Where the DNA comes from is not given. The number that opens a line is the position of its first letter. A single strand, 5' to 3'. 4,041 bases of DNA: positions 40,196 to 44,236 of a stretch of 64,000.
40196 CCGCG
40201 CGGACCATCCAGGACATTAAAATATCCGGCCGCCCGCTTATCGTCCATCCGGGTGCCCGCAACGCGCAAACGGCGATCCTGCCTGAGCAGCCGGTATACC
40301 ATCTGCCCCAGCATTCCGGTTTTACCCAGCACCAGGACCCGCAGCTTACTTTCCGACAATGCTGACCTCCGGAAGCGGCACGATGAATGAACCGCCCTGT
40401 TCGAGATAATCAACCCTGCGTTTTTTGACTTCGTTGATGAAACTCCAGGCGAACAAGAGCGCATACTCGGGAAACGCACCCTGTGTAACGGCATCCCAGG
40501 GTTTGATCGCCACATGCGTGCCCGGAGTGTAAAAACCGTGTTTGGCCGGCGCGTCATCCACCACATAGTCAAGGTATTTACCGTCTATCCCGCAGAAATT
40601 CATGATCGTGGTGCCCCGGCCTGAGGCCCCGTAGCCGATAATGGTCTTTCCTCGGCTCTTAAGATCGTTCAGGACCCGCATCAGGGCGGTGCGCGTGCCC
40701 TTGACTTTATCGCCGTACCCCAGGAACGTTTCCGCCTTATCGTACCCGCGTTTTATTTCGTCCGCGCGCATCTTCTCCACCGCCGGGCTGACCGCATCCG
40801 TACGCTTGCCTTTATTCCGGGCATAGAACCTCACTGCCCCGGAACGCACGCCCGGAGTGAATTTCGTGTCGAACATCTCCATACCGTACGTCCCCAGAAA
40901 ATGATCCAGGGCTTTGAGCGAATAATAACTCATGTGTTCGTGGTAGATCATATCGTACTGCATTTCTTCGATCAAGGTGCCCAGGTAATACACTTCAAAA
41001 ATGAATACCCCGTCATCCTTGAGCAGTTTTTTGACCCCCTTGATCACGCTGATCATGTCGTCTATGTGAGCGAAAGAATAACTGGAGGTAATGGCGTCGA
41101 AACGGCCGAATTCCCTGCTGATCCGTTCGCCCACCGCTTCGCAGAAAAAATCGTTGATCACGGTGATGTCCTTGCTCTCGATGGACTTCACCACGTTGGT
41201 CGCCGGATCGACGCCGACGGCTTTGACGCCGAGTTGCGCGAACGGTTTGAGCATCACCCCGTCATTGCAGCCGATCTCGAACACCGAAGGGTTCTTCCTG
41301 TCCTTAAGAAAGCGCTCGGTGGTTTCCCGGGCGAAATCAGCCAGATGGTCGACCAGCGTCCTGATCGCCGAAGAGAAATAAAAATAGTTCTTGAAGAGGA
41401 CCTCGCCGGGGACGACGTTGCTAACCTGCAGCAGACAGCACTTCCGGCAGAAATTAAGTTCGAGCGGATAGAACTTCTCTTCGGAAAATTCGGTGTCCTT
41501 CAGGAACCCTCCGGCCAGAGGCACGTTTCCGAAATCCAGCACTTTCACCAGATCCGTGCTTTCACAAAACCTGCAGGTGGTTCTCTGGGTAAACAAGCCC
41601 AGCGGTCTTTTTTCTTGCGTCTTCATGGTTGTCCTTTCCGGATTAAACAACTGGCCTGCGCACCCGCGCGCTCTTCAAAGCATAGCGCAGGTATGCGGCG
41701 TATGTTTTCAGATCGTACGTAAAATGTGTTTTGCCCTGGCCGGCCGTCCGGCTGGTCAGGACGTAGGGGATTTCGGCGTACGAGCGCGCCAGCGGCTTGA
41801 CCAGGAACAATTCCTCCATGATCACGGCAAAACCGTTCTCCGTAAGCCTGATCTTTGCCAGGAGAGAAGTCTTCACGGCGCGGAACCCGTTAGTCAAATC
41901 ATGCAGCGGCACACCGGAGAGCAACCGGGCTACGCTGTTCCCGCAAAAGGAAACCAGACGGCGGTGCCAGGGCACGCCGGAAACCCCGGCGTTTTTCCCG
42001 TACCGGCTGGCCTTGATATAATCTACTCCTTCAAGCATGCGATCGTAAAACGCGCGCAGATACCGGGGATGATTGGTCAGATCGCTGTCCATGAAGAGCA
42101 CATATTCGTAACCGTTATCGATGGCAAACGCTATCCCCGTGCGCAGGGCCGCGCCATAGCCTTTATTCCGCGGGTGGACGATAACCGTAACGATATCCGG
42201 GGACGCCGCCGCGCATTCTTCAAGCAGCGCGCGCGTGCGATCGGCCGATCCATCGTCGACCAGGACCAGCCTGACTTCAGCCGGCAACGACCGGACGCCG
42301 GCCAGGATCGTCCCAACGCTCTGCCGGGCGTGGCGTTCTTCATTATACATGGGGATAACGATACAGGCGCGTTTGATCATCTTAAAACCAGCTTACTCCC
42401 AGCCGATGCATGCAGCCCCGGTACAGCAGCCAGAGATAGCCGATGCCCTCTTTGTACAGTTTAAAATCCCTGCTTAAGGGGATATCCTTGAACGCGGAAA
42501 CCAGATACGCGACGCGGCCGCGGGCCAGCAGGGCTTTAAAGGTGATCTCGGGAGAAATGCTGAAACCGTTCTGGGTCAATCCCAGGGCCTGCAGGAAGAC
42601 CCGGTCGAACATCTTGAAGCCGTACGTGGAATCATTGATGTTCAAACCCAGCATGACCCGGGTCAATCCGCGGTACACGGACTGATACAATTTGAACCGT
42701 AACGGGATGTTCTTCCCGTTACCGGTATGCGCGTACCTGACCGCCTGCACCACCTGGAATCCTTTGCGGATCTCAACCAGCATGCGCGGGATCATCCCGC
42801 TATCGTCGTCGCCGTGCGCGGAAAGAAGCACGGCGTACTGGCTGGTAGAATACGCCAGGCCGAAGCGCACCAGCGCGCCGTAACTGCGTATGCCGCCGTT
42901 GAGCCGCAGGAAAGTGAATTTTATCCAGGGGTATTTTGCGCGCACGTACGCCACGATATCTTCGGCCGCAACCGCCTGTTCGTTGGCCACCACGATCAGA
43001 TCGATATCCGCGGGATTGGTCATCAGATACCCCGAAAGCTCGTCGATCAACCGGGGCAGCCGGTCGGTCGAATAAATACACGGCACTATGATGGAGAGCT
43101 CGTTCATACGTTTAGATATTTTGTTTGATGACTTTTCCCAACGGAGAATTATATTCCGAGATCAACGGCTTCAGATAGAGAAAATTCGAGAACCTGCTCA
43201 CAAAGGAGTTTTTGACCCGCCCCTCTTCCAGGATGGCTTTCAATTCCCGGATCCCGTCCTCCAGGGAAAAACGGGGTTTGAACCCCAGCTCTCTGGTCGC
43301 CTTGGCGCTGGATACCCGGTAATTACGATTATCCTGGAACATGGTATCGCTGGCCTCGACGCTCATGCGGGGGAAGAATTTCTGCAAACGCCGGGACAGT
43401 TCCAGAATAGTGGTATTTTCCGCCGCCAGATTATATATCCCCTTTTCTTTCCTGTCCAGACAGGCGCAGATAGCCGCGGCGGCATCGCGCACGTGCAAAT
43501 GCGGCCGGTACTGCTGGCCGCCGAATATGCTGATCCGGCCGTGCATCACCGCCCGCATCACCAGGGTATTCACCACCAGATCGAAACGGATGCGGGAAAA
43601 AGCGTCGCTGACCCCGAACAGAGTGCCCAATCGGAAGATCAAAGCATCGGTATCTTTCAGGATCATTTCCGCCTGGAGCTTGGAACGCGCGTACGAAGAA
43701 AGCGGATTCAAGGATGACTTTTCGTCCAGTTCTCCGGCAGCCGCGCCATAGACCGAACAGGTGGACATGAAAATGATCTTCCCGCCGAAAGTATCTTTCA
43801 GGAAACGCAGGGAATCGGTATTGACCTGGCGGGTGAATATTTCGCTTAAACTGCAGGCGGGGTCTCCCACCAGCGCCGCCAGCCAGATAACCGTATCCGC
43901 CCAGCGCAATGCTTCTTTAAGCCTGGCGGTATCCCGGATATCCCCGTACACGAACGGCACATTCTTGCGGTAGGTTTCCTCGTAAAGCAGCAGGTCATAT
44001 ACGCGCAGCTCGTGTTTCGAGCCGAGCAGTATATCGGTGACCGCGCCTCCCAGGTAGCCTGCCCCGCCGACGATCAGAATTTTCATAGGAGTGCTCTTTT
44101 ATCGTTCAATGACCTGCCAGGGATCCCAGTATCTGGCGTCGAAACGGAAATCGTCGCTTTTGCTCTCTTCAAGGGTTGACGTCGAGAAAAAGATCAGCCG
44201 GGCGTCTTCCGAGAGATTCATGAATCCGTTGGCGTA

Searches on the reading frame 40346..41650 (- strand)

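Call 28: search_protein_families(library=pfam, proteins=[window:40346-41650:-], max_evalue=0.00001)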
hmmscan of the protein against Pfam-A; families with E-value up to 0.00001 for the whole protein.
window:40346-41650:- (434 aa): 7 families
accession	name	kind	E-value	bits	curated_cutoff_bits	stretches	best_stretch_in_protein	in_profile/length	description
PF08484.17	Methyltransf_14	-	2.1e-44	151.6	23.5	1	270-427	4-160/160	C-methyltransferase C-terminal domain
PF13489.12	Methyltransf_23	-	8.8e-24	84.5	27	1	103-258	5-160/164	Methyltransferase domain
PF08421.16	Methyltransf_13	-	8.4e-19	68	31.3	1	26-86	1-62/62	Putative zinc binding domain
PF08242.18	Methyltransf_12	-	2.6e-12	47.7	30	1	125-216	2-98/98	Methyltransferase domain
PF08241.18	Methyltransf_11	-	1.5e-10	42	21.2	1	125-218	2-95/95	Methyltransferase domain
PF13649.12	Methyltransf_25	-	2.7e-08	34.8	27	1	123-214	1-97/97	Methyltransferase domain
PF13847.12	Methyltransf_31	-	4.1e-06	27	27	1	118-233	2-125/145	Methyltransferase domain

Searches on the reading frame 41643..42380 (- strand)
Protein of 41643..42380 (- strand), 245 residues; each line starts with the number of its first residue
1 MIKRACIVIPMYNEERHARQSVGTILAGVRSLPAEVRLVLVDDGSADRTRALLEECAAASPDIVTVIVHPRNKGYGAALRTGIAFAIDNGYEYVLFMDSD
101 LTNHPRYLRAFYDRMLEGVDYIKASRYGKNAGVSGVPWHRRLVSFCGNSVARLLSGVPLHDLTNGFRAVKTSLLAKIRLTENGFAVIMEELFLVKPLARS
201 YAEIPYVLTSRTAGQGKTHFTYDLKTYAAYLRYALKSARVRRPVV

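Call 28: search_protein_families(library=pfam, proteins=[window:41643-42380:-], max_evalue=0.00001)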
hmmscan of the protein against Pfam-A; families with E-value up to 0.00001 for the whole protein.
window:41643-42380:- (245 aa): 2 families
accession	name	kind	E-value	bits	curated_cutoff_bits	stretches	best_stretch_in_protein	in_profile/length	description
PF00535.33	Glycos_transf_2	-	3.8e-28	99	23.3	1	6-177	1-167/168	Glycosyl transferase family 2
PF13641.12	Glyco_tranf_2_3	-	2.1e-06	28.4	27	1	7-127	5-124/230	Glycosyltransferase like family 2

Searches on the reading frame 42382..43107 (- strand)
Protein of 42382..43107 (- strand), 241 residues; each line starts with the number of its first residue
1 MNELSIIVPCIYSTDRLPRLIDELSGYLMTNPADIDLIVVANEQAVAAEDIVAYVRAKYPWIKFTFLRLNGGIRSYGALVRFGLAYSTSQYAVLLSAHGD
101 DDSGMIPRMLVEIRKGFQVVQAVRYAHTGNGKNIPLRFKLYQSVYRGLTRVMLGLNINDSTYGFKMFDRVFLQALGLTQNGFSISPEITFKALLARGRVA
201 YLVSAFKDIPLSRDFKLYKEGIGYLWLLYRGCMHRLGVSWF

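Call 28: search_protein_families(library=pfam, proteins=[window:42382-43107:-], max_evalue=0.00001)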
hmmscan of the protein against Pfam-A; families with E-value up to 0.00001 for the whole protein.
window:42382-43107:- (241 aa): 1 family
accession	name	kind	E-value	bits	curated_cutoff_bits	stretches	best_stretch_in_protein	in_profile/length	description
PF00535.33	Glycos_transf_2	-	6e-09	36.5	23.3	1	5-174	1-166/168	Glycosyl transferase family 2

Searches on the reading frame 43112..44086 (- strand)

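Call 28: search_protein_families(library=pfam, proteins=[window:43112-44086:-], max_evalue=0.00001)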
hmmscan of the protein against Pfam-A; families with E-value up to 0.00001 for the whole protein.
window:43112-44086:- (324 aa): 5 families
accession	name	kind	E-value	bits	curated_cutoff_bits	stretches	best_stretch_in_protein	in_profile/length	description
PF01370.27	Epimerase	-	8.8e-29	101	20.9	1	3-221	1-240/240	NAD dependent epimerase/dehydratase family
PF16363.11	GDP_Man_Dehyd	-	9.5e-19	68.5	27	1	4-281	1-331/332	GDP-mannose 4,6 dehydratase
PF04321.23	RmlD_sub_bind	-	3.9e-13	49.6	27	1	1-233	1-226/287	RmlD substrate binding domain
PF01073.25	3Beta_HSD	-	5.1e-09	36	22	1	4-146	1-160/280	3-beta hydroxysteroid dehydrogenase/isomerase family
PF05368.20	NmrA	-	4.8e-06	26.8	27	0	2-69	4-76/298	NmrA-like family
